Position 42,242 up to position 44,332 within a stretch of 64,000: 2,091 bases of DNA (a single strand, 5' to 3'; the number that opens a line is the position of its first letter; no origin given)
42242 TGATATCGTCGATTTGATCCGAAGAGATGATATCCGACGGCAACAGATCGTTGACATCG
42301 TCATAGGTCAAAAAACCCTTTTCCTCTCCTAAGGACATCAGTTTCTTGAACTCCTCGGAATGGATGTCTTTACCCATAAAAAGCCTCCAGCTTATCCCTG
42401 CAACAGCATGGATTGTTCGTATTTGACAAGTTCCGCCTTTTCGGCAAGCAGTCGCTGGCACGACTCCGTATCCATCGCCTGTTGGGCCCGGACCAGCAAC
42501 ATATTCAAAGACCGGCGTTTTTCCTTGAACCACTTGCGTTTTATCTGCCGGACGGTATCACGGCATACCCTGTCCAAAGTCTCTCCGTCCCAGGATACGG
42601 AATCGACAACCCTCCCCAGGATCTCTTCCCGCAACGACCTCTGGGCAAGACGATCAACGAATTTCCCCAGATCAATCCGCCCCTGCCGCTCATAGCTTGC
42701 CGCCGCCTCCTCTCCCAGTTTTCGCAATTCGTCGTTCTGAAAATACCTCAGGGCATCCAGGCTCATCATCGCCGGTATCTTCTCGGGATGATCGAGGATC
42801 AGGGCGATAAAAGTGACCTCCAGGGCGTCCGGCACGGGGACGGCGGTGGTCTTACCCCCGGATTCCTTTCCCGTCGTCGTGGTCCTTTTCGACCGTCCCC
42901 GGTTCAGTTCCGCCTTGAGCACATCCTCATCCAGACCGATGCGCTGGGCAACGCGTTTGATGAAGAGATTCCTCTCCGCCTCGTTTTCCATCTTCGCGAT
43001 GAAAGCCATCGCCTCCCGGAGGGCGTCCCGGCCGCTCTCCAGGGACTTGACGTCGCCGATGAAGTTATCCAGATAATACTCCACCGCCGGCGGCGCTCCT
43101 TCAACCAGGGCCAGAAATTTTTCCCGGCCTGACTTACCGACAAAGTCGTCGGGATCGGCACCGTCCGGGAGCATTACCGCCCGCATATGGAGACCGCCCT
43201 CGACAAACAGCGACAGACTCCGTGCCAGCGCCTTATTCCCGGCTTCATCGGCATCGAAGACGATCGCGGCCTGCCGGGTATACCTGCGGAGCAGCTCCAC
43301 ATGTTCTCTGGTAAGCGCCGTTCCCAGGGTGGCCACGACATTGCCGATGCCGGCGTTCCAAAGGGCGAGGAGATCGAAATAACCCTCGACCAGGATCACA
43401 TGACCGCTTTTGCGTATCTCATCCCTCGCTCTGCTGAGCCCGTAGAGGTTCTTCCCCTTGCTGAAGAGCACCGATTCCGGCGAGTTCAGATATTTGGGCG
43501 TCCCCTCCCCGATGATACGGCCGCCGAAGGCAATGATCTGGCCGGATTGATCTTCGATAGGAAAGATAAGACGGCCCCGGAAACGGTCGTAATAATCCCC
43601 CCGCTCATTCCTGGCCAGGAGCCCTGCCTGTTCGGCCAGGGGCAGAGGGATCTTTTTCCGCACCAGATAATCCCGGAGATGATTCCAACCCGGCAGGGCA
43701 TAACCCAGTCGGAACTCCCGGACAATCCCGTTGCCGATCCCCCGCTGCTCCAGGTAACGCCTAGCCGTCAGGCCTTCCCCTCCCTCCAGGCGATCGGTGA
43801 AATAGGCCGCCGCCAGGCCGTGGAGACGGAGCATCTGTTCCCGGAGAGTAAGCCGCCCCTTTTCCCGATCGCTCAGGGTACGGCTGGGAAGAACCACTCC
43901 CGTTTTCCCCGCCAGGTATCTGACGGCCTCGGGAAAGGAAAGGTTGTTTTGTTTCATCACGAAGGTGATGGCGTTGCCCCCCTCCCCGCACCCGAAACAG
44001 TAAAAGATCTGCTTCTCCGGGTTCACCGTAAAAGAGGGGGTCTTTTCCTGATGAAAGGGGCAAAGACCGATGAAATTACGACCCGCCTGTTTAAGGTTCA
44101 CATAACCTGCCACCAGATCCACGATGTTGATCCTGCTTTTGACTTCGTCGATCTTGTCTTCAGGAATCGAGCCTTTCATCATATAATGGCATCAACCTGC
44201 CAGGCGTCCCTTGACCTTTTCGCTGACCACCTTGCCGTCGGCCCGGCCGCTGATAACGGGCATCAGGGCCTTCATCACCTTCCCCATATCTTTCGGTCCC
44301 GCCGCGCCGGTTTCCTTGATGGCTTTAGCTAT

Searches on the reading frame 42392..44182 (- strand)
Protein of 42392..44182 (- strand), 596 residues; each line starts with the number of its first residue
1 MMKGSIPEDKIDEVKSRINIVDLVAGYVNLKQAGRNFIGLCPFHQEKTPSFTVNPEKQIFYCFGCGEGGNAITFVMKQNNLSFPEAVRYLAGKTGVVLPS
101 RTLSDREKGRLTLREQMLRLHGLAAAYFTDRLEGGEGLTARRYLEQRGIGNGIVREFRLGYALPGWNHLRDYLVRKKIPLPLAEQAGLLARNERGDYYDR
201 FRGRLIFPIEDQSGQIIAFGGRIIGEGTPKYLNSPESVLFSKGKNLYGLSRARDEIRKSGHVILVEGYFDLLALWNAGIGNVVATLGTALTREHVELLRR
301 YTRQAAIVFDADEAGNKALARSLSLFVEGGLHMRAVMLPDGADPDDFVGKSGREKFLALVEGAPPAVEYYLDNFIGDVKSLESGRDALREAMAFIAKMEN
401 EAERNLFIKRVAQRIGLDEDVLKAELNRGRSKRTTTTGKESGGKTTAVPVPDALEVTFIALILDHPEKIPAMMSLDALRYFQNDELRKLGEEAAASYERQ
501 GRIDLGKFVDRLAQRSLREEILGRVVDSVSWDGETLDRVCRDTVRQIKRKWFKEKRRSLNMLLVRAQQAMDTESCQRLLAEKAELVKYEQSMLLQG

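Call 83: search_protein_families(library=pfam, proteins=[window:42392-44182:-], max_evalue=0.000001)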
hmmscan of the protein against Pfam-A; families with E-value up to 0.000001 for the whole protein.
window:42392-44182:- (596 aa): 7 families
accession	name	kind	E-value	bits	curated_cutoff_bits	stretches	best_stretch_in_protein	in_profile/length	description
PF08275.17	DNAG_N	-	2.2e-39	134.9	26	1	127-252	1-127/128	DNA primase catalytic core, N-terminal domain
PF01807.25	Zn_ribbon_DnaG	-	1.4e-38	131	24.9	1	7-99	2-94/98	CHC2 zinc finger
PF13155.12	Toprim_2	-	9e-22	77.7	22.1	1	263-347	1-87/88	Toprim-like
PF13662.12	Toprim_4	-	7.7e-17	61.7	25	1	261-331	2-79/85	Toprim domain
PF13362.12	Toprim_3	-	2.6e-09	37.8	27.2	1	262-354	2-95/95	Toprim domain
PF01751.28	Toprim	-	1.3e-08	35.3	23.1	1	262-323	2-77/96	Toprim domain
PF10410.14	DnaB_bind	-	1.5e-07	32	20.6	1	377-420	13-56/56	DnaB-helicase binding domain of primase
